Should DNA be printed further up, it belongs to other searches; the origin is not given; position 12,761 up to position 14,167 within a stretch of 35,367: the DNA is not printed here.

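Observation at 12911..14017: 368/369-aa RPHP-motif paralogs: candidate Maf-independent flagellin nonulosonic-acid transferases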

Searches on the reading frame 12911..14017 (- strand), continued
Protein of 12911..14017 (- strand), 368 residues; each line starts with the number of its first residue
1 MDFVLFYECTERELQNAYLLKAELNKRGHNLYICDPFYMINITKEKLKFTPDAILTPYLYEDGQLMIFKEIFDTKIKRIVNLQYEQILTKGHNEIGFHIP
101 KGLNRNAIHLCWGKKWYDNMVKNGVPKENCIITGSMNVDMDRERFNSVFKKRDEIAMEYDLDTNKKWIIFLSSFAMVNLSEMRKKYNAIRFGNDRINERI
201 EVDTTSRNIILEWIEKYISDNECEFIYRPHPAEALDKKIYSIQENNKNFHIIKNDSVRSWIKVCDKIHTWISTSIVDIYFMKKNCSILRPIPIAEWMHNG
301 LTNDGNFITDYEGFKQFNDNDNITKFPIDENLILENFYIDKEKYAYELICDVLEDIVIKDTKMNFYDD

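Call 79: search_protein_representatives(alignment_id=A1)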
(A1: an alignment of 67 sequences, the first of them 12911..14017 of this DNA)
Query: 67 sequences, 437 profile positions. Proteins with E-value up to 0.001 (for the whole library): 2742; up to 1e-10: 1388; up to 1e-30: 703. The best 150 are listed.
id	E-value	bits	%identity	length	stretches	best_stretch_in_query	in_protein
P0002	2.6e-156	537.5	-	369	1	2-368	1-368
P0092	2.0e-149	514.8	-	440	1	2-434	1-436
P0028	2.0e-148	511.5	-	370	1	2-367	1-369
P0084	9.0e-147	506.0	-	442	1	2-435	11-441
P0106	3.8e-146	504.0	-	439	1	2-434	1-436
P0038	1.3e-142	492.4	-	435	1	2-433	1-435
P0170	2.2e-142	491.6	-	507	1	2-433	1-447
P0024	2.2e-142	491.6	-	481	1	3-365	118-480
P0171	2.4e-142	491.4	-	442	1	1-436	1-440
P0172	1.7e-141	488.6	-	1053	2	2-367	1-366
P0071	3.0e-139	481.2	-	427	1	2-422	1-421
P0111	9.6e-139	479.6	-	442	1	2-435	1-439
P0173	5.2e-138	477.2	-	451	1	2-435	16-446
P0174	5.1e-136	470.6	-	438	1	1-434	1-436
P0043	1.1e-134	466.3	-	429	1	2-427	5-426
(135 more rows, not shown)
